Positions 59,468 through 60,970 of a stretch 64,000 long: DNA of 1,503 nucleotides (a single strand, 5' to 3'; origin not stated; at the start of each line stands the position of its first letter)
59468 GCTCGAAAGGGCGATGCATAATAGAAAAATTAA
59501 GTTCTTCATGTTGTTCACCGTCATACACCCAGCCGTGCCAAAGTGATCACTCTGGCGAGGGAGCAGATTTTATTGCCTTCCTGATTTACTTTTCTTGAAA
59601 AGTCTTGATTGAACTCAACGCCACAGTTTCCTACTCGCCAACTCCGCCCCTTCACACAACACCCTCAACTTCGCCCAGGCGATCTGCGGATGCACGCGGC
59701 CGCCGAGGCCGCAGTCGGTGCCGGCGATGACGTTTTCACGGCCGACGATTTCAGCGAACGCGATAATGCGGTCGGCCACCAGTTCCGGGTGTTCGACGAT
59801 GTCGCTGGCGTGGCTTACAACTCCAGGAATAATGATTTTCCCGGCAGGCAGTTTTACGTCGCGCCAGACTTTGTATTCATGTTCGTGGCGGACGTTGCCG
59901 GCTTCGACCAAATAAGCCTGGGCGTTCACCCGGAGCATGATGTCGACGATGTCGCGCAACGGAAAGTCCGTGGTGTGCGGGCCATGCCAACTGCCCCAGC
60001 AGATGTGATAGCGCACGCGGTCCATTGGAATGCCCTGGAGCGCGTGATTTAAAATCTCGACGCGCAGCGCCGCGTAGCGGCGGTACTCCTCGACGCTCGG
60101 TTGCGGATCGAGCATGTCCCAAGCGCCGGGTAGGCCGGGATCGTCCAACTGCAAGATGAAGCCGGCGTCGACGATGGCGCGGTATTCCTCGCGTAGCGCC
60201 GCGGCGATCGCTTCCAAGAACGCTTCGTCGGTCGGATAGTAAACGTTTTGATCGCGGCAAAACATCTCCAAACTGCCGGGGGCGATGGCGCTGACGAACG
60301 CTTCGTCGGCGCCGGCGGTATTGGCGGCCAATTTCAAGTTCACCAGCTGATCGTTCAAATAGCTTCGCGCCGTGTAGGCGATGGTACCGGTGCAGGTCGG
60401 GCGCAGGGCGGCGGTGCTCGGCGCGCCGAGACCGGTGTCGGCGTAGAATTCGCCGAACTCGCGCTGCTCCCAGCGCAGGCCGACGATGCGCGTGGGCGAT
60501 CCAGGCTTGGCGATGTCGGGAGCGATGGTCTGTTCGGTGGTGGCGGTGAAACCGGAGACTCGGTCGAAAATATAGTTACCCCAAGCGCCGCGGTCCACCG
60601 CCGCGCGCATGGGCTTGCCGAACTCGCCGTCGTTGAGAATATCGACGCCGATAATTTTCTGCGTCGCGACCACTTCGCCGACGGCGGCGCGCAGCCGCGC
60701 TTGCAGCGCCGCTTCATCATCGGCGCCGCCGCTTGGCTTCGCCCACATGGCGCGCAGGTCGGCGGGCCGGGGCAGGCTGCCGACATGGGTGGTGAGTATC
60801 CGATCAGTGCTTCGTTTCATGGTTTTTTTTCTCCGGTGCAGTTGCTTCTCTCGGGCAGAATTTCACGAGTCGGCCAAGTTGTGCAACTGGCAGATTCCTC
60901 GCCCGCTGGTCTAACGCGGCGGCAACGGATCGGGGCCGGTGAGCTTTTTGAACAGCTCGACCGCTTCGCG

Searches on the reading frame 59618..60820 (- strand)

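Call 53: search_protein_families(library=ncbifam, proteins=[window:59618-60820:-], max_evalue=1e-10)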
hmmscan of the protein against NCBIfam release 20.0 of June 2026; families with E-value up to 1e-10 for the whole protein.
window:59618-60820:- (401 aa): 5 families
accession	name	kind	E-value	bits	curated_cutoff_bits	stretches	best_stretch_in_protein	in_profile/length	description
NF003317.0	PRK04326.1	equivalog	1.3e-20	73.8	406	1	185-397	139-324/340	methionine synthase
NF005085.0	PRK06520.1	subfamily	4.1e-15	55.8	313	0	190-390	154-362/368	5-methyltetrahydropteroyltriglutamate--homocysteine S-methyltransferase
NF004875.0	PRK06233.1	equivalog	1.1e-13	50.7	576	0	193-386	158-362/373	vitamin B12 independent methionine synthase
NF006589.0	PRK09121.1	equivalog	1.4e-13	50.6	392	0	315-399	256-340/342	methionine synthase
NF002119.0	PRK00957.1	equivalog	6.2e-11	42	258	0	323-392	233-301/306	methionine synthase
